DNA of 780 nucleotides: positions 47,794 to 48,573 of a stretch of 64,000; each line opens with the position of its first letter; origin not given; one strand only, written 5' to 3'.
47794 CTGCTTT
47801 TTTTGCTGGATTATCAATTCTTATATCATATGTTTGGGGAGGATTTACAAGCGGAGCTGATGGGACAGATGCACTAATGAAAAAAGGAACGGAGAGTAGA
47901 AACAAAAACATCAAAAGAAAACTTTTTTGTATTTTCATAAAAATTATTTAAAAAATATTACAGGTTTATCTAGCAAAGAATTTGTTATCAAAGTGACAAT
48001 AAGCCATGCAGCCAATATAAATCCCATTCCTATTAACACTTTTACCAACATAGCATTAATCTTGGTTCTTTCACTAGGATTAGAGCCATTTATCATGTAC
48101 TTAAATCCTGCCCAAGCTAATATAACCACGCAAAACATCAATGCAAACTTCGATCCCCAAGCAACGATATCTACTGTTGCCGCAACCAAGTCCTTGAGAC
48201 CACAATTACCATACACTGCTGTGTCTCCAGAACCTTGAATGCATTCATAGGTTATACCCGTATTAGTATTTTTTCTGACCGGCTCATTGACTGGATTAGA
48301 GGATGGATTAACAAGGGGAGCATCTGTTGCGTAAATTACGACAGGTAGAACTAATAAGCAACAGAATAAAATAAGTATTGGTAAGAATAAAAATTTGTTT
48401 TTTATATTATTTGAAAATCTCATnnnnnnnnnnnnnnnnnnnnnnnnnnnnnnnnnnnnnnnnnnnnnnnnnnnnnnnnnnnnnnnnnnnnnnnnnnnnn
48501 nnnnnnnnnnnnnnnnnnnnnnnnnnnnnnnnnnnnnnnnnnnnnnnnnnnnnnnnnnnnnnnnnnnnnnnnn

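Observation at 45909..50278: Operon of six tandem paralogous two-helix small membrane proteins (VirB2/TrbC pilin-like) behind a methyltransferase and a solute-binding-like protein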

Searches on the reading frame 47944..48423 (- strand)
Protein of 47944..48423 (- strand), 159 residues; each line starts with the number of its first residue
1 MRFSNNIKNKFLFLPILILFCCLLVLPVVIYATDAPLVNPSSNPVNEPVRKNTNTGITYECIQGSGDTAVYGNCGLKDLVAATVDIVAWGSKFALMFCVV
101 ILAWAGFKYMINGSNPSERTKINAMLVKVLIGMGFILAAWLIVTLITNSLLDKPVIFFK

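Call 3: search_protein_families(library=pfam, proteins=[window:47944-48423:-], max_evalue=1)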
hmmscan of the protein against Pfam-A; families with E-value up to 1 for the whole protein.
window:47944-48423:- (159 aa): 2 families
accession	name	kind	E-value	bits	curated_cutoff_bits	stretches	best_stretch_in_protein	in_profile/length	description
PF18895.5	T4SS_pilin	-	6e-08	33.1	26.6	1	86-146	12-71/71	Type IV secretion system pilin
PF04956.18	TrbC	-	0.019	15.6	27.9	1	93-145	52-97/98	TrbC/VIRB2 pilin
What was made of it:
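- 47944..48423 (-): Pilin-like protein 1 (159 aa; ortholog group 1, always first in the array). It has a signal peptide, a roughly 55-aa exposed N-terminal extension with two invariant Cys, and then the hairpin. PF18895 33.1 bits (call 3).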

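Call 4: search_protein_families(library=ncbifam, proteins=[window:47944-48423:-], max_evalue=1)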
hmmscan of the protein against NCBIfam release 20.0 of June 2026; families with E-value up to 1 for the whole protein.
window:47944-48423:- (159 aa): 4 families
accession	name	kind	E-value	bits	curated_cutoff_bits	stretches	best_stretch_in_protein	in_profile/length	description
NF045849.1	ICE_MMCAP2_0565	equivalog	7.9e-07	28.7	40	1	86-148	16-78/80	Mbov_0395 family pilin-like conjugal transfer protein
NF003167.0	PRK04151.1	equivalog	0.022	14.3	150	1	50-86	49-85/199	IMP cyclohydrolase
TIGR01922.1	purO_arch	equivalog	0.035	13.8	158.35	1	48-85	47-84/199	IMP cyclohydrolase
NF045890.1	conj_pls20_p028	equivalog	0.31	9.9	150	1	85-147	60-117/377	pLS20_p028 family conjugation system transmembrane protein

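Call 85: search_protein_families(library=padloc, proteins=[window:47944-48423:-], max_evalue=0.01)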
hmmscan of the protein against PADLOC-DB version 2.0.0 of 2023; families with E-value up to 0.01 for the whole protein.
window:47944-48423:- (159 aa): 0 families

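Call 86: search_protein_families(library=phrogs, proteins=[window:47944-48423:-], max_evalue=0.01)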
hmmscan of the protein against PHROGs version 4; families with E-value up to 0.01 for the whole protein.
window:47944-48423:- (159 aa): 0 families
